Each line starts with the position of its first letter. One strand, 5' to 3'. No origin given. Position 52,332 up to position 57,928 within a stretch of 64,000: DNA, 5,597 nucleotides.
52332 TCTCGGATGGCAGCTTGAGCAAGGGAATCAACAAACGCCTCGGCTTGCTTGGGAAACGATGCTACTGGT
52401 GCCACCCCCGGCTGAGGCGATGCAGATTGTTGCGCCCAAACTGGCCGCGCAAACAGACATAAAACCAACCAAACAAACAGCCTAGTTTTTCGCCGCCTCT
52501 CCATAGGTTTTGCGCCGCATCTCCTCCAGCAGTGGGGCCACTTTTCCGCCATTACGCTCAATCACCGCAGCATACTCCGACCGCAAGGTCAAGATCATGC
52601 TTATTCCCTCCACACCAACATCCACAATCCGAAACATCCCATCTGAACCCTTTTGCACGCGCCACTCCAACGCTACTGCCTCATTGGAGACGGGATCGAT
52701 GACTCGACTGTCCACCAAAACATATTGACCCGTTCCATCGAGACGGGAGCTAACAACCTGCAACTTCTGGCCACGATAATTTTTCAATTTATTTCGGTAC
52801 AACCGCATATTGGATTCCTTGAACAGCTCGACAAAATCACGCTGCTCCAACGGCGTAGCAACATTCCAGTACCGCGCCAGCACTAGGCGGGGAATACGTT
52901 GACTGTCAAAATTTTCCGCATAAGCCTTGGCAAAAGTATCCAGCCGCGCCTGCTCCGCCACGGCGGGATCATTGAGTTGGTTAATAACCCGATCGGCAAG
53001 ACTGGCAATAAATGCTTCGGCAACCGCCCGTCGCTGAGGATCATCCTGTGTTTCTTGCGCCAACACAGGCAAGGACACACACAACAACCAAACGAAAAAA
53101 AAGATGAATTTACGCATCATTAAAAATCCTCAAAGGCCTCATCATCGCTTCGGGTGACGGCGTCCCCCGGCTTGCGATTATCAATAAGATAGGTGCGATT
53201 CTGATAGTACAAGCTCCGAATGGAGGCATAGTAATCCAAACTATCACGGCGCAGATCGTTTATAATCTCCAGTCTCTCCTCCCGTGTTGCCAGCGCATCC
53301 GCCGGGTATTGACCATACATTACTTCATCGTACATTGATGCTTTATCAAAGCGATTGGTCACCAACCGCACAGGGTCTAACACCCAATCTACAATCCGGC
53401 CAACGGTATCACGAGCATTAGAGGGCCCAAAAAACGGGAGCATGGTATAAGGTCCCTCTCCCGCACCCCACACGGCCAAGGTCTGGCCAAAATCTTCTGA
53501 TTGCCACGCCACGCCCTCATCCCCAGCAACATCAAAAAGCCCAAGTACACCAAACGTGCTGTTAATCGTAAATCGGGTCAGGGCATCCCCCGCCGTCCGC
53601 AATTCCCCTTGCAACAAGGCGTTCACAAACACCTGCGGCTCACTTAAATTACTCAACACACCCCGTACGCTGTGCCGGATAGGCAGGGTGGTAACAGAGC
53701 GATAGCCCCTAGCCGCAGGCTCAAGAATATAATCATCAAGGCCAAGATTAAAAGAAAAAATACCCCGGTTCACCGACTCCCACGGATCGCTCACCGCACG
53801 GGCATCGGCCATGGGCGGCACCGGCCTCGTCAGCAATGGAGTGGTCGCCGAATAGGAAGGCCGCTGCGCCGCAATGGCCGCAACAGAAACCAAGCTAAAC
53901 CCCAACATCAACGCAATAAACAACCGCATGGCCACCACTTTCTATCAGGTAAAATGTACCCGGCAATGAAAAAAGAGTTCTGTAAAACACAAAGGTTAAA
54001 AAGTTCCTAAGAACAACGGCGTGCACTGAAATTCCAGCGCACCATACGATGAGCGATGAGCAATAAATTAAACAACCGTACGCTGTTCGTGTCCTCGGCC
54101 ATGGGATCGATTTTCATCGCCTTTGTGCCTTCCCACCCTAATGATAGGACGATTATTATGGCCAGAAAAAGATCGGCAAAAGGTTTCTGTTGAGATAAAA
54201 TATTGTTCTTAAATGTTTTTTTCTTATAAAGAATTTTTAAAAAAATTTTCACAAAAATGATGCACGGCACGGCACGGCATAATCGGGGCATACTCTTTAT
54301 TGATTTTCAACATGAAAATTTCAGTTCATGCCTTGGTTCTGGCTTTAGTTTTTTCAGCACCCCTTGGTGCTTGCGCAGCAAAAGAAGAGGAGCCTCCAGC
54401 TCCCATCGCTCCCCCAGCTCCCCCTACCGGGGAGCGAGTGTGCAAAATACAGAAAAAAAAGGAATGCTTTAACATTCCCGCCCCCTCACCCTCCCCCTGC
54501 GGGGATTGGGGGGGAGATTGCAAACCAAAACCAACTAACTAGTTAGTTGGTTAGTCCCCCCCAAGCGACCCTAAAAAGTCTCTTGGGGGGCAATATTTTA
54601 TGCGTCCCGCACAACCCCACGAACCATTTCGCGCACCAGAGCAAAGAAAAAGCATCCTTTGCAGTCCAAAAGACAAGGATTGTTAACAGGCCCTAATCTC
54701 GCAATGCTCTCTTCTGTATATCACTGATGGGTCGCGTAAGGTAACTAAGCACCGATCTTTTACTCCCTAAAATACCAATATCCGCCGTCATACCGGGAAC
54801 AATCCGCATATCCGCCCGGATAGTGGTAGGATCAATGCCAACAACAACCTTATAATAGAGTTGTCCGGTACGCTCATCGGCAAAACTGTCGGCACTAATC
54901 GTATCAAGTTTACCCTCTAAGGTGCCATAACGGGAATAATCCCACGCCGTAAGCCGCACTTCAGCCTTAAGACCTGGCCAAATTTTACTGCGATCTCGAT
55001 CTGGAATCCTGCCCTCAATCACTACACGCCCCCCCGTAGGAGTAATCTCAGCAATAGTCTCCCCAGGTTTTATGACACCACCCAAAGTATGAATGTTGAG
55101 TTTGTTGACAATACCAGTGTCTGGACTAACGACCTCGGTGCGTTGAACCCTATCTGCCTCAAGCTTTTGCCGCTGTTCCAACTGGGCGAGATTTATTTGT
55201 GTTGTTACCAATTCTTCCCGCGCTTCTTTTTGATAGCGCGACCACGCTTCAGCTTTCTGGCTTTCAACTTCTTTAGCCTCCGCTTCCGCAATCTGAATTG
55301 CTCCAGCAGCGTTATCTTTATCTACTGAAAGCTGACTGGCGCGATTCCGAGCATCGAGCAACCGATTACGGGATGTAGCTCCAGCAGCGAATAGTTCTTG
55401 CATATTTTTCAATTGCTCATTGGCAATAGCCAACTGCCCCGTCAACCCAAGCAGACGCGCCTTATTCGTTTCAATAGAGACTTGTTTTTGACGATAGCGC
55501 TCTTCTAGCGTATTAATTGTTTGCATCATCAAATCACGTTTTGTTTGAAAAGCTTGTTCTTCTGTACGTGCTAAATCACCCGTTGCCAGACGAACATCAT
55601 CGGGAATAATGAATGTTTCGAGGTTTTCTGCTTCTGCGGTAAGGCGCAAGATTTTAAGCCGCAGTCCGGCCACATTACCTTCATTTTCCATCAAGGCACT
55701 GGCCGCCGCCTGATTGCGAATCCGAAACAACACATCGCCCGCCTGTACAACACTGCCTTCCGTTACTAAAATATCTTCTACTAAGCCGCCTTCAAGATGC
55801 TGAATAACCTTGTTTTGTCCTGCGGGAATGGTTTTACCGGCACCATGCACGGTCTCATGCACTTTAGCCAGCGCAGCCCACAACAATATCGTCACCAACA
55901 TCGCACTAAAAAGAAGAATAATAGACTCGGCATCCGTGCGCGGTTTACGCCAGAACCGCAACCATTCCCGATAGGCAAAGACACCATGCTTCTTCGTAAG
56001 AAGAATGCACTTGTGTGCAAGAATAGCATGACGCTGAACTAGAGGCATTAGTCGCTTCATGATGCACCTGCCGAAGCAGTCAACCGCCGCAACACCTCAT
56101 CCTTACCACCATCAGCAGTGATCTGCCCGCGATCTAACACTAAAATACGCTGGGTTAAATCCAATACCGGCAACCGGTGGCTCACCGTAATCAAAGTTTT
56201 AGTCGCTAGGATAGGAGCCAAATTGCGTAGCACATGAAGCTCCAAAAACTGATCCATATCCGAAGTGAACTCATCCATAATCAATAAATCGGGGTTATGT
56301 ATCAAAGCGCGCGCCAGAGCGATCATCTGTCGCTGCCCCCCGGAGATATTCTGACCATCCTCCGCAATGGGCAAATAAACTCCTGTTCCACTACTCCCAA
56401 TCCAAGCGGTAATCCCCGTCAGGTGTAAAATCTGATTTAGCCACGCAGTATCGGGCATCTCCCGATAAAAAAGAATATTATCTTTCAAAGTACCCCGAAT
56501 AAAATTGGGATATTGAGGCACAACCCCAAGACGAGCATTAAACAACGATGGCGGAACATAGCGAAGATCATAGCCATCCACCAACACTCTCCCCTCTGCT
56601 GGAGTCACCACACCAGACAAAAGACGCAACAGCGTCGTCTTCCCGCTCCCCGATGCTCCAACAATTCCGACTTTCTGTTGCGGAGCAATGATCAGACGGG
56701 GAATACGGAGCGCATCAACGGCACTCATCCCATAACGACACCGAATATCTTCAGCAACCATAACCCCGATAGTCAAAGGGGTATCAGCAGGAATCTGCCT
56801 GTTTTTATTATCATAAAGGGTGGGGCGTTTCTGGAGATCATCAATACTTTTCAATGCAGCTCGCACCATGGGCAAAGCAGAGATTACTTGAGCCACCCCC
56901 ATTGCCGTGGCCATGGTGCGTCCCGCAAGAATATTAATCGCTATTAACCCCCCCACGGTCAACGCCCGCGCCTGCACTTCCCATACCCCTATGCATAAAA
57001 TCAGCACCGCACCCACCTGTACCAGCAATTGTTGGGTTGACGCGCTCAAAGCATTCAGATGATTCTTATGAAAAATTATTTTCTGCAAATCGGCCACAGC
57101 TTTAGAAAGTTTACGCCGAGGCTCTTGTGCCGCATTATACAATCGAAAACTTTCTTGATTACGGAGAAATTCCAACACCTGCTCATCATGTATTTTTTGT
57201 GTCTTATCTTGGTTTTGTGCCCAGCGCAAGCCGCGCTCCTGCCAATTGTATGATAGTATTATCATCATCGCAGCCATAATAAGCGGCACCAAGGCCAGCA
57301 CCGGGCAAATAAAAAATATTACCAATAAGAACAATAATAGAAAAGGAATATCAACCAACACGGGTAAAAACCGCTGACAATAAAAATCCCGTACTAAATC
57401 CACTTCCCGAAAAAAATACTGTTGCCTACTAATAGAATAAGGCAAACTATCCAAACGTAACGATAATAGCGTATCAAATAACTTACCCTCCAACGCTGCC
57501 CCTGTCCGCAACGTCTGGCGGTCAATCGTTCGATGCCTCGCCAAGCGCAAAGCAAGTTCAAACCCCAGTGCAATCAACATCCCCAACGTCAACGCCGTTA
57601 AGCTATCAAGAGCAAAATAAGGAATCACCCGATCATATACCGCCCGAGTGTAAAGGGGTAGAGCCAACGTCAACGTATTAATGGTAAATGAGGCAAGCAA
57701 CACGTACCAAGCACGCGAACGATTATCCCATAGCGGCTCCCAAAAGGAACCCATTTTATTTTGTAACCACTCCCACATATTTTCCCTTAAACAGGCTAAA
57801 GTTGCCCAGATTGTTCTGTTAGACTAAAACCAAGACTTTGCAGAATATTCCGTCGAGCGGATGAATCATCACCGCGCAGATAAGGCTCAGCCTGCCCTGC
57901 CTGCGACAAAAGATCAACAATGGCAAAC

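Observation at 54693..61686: Type I secretion operon led by a MotA/ExbB-like and MotB-like proton-channel pair, with no substrate gene in cis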

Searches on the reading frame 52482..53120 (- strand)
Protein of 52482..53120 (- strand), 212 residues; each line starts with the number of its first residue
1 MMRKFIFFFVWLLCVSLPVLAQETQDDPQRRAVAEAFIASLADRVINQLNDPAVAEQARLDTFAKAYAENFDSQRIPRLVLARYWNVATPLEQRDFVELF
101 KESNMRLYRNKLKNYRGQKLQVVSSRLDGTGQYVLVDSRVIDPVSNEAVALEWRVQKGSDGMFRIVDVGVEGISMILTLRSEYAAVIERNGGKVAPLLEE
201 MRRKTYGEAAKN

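Call 82: search_protein_families(library=pfam, proteins=[window:52482-53120:-], max_evalue=0.001)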
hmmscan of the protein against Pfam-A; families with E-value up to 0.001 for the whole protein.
window:52482-53120:- (212 aa): 1 family
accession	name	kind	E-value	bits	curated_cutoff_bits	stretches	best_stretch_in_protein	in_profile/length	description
PF05494.18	MlaC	-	5.9e-34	117.7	26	1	41-202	3-165/166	MlaC protein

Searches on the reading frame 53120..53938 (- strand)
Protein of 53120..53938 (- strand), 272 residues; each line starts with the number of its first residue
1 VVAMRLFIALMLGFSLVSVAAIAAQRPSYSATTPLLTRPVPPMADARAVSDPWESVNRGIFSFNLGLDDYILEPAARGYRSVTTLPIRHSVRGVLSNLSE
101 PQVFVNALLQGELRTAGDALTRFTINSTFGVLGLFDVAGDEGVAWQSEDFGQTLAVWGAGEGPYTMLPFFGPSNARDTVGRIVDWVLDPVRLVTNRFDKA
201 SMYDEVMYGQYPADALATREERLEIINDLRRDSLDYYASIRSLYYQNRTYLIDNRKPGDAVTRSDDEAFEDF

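Call 82: search_protein_families(library=pfam, proteins=[window:53120-53938:-], max_evalue=0.001)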
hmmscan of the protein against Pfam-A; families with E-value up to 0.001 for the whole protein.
window:53120-53938:- (272 aa): 1 family
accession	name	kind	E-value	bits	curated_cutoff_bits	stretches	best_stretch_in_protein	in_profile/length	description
PF04333.18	MlaA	-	2.9e-66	223.3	25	1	50-250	2-194/195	MlaA lipoprotein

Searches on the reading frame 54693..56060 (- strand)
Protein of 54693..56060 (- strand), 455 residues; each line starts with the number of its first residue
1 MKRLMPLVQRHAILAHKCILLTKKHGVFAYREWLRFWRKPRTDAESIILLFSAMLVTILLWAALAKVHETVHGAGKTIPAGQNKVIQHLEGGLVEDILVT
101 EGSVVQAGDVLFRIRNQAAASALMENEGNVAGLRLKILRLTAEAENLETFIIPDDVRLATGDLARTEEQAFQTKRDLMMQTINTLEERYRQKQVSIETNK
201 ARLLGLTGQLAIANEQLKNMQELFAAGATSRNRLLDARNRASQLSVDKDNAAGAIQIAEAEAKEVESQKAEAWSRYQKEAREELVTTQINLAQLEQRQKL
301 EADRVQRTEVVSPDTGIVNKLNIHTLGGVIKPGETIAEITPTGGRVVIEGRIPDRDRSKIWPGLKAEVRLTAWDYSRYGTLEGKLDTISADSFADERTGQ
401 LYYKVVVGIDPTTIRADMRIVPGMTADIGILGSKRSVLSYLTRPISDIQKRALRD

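Call 3: search_protein_families(library=pfam, proteins=[window:54693-56060:-], max_evalue=1)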
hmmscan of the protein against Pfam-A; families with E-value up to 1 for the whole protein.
window:54693-56060:- (455 aa): 7 families
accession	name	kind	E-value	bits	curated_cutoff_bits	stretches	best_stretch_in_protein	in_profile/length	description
PF13437.12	HlyD_3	-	5.7e-19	69.3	22.2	2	310-412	2-96/106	HlyD family secretion protein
PF16576.10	HlyD_D23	-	4e-11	43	30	1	266-400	68-196/214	Barrel-sandwich domain of CusB or HlyD membrane-fusion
PF13533.13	Biotin_lipoyl_2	-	6.6e-06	26.3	29.8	1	92-114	9-31/32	Biotin-lipoyl like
PF00364.28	Biotin_lipoyl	-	3.5e-05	24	22.1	1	86-114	45-73/73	Biotin-requiring enzyme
PF02321.23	OEP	-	0.00022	21.6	22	1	180-261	100-181/187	Outer membrane efflux protein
PF02749.22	QRPTase_N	-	0.0023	18.6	27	1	66-125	13-71/82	Quinolinate phosphoribosyl transferase, N-terminal domain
PF12292.13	DUF3624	-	0.099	13.5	27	1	17-66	20-69/76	Protein of unknown function (DUF3624)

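Call 4: search_protein_families(library=ncbifam, proteins=[window:54693-56060:-], max_evalue=1)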
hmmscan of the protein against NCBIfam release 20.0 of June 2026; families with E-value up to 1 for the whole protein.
window:54693-56060:- (455 aa): 14 families
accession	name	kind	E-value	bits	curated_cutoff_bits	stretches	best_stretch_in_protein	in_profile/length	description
TIGR01843.1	type_I_hlyD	subfamily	8.4e-103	344.6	208.65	1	46-454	6-420/422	HlyD family type I secretion periplasmic adaptor subunit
TIGR03794.1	NHLM_micro_HlyD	equivalog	1.2e-15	57.3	156.2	1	49-390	24-338/421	NHLP bacteriocin system secretion protein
TIGR01730.1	RND_mfp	subfamily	2.4e-13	49.8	94.9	2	243-436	63-250/322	efflux RND transporter periplasmic adaptor subunit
TIGR00998.1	8a0101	subfamily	4.9e-12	45.5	390.8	1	66-390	26-283/334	EmrA/EmrK family multidrug efflux transporter periplasmic adaptor subunit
TIGR01000.1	bacteriocin_acc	subfamily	1.7e-11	43.7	258.85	2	242-435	254-443/457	bacteriocin secretion accessory protein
TIGR02971.1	heterocyst_DevB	subfamily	1.1e-08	34.8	129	1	166-388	72-278/327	ABC exporter membrane fusion protein, DevB family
NF007785.0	PRK10476.1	equivalog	4.5e-06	25.7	376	2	191-390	97-286/347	multidrug transporter subunit MdtN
NF007850.1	PRK10559.1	equivalog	1.4e-05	24.3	400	2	271-336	110-175/303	p-hydroxybenzoic acid efflux pump subunit AaeA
NF002939.0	PRK03598.1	equivalog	0.00029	20.1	393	1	91-180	52-140/332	secretion protein HlyD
NF004547.1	PRK05889.1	equivalog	0.0016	18.6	75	1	90-111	46-67/71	biotin/lipoyl-binding carrier protein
NF008814.0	PRK11854.1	equivalog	0.014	13.8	722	1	92-132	258-288/637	pyruvate dehydrogenase complex dihydrolipoyllysine-residue acetyltransferase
NF005674.0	PRK07459.1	equivalog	0.058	13.3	161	0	352-411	42-97/121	single-stranded DNA-binding protein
NF006079.0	PRK08225.1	equivalog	0.15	12.1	95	1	90-114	45-69/70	acetyl-CoA carboxylase biotin carboxyl carrier protein subunit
NF006761.0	PRK09282.1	domain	0.17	10.3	402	0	86-115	561-590/591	pyruvate carboxylase subunit B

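Call 5: search_protein_families(library=padloc, proteins=[window:54693-56060:-], max_evalue=1)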
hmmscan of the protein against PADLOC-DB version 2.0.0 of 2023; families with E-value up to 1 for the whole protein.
window:54693-56060:- (455 aa): 1 family
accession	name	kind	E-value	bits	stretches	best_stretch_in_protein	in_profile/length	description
PDLC02730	PbeC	-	0.64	6.7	1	168-288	371-491/651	PbeC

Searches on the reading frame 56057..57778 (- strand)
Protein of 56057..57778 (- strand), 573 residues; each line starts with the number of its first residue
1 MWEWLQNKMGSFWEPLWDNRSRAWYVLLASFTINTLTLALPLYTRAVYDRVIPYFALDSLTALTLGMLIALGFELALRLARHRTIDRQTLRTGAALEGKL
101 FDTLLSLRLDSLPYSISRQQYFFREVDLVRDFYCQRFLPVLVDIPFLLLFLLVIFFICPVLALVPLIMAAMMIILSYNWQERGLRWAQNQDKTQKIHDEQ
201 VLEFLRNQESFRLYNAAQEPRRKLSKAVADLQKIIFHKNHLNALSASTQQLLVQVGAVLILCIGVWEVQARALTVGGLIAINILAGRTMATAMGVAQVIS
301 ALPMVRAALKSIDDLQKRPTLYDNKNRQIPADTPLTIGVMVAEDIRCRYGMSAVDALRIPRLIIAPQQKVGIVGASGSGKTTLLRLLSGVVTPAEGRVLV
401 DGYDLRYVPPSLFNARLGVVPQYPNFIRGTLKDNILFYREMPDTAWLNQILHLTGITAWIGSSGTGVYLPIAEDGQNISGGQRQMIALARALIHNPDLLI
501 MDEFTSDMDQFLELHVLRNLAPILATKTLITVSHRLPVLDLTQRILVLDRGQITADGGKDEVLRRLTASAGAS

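Call 3: search_protein_families(library=pfam, proteins=[window:56057-57778:-], max_evalue=1)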
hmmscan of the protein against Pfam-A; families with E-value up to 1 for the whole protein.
window:56057-57778:- (573 aa): 18 families
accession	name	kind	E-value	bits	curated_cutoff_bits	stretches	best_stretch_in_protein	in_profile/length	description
PF00005.33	ABC_tran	-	3.3e-27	96.2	25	1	362-505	6-136/137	ABC transporter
PF00664.28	ABC_membrane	-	4.4e-18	66.4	28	1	25-286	3-268/274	ABC transporter transmembrane region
PF13304.12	AAA_21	-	0.00012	22.7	27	1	371-389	3-21/304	AAA domain, putative AbiEii toxin, Type IV TA system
PF06414.18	Zeta_toxin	-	0.006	16.5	22.3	1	372-410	21-59/199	Zeta toxin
PF13555.12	AAA_29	-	0.017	15.3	27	1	367-395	22-50/61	P-loop containing region of AAA domain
PF00437.27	T2SSE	-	0.025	13.7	24.9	1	349-395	124-170/370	Type II/IV secretion system protein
PF13191.12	AAA_16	-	0.027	15.4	32.6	1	371-406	28-63/167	AAA ATPase domain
PF02463.25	SMC_N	-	0.031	14.1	40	0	477-542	136-205/220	RecF/RecN/SMC N terminal domain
PF13238.12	AAA_18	-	0.035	15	29.4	1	370-388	1-19/128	AAA domain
PF13521.12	AAA_28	-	0.065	13.9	27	1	369-389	1-21/164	AAA domain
PF03205.20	MobB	-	0.075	13.4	26.6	1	370-393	2-25/133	Molybdopterin guanine dinucleotide synthesis protein B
PF13604.12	AAA_30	-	0.076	13.2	27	1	367-399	18-50/191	AAA domain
PF08551.15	DUF1751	-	0.079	14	22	1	9-71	34-97/99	Eukaryotic integral membrane protein (DUF1751)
PF24389.1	ORC-CDC6-like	-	0.082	12.1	27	1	370-388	35-53/571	ORC-CDC6-like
PF13401.12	AAA_22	-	0.17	12.7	27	0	372-389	10-27/130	AAA domain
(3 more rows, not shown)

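Call 4: search_protein_families(library=ncbifam, proteins=[window:56057-57778:-], max_evalue=1)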
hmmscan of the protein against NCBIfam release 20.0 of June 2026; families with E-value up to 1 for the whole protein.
window:56057-57778:- (573 aa): 192 families (the best 25 are shown)
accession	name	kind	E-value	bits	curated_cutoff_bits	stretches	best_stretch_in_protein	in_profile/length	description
TIGR03375.1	type_I_sec_LssB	subfamily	3.8e-144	481.6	693.1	1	12-568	140-694/696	type I secretion system permease/ATPase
TIGR01846.1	type_I_sec_HlyB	subfamily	3.5e-84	283.4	725.55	1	20-565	138-681/694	type I secretion system permease/ATPase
TIGR01842.1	type_I_sec_PrtD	subfamily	3.2e-74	250.4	510.15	1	19-566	4-544/544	type I secretion system permease/ATPase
TIGR03796.1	NHLM_micro_ABC1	equivalog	1.1e-65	222.2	853.3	1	10-564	143-700/710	NHLP family bacteriocin export ABC transporter peptidase/permease/ATPase subunit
TIGR03797.1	NHLM_micro_ABC2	equivalog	9e-61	206.2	709.4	1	25-564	140-673/686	NHLP bacteriocin export ABC transporter permease/ATPase subunit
NF008364.0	PRK11160.1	equivalog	3.5e-54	184.4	630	1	125-564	126-563/575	heme ABC transporter ATP-binding protein/permease CydC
TIGR02868.1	CydC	equivalog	1e-52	179.5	329.05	1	121-536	115-530/530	thiol reductant ABC exporter subunit CydC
TIGR02203.1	MsbA_lipidA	equivalog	1.4e-52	179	602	1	148-565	144-558/572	lipid A export permease/ATP-binding protein MsbA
TIGR02857.1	CydD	equivalog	4.5e-51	174.4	435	1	51-548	34-529/529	thiol reductant ABC exporter subunit CydD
TIGR01193.1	bacteriocin_ABC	subfamily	1.1e-50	172.9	523.85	1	23-564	158-697/708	peptide cleavage/export ABC transporter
NF052233.1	CphA_assoc_ABC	equivalog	3.4e-50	171.2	880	1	73-565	242-732/766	cyanophycin metabolism-associated ABC transporter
TIGR02204.1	MsbA_rel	hypoth_equivalog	5.1e-48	164.1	780.4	1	160-564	164-563/576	ABC transporter, permease/ATP-binding protein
NF010178.0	PRK13657.1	equivalog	6e-45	153.8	733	1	18-564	16-558/588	glucan ABC transporter ATP-binding protein/ permease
TIGR00958.1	3a01208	subfamily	1.6e-42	145.7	874.6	1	149-562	291-700/711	antigen peptide transporter 2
NF008379.0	PRK11174.1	equivalog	1.9e-42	145.7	684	1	345-562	357-570/588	heme ABC transporter permease/ATP-binding protein CydD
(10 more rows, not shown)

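Call 5: search_protein_families(library=padloc, proteins=[window:56057-57778:-], max_evalue=1)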
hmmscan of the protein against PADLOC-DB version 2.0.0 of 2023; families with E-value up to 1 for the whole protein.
window:56057-57778:- (573 aa): 6 families
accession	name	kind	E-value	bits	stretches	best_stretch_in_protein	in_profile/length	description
PDLC04135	mad3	-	5.2e-21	73.6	2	474-551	260-340/374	mads_3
PDLC02980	AriA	-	1.5e-05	23.1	1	371-390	3-22/304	-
PDLC02335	AbiLi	-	5.6e-05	20.3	1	370-553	79-248/326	AbiLi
PDLC04140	mad8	-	8.5e-05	20.2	1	367-538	27-236/314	mads_8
PDLC00274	PtuA1|PtuA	-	0.037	11.3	1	366-389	33-56/438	AAA ATPase domain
PDLC04164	AriA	-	0.062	10.9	1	372-392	32-52/253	-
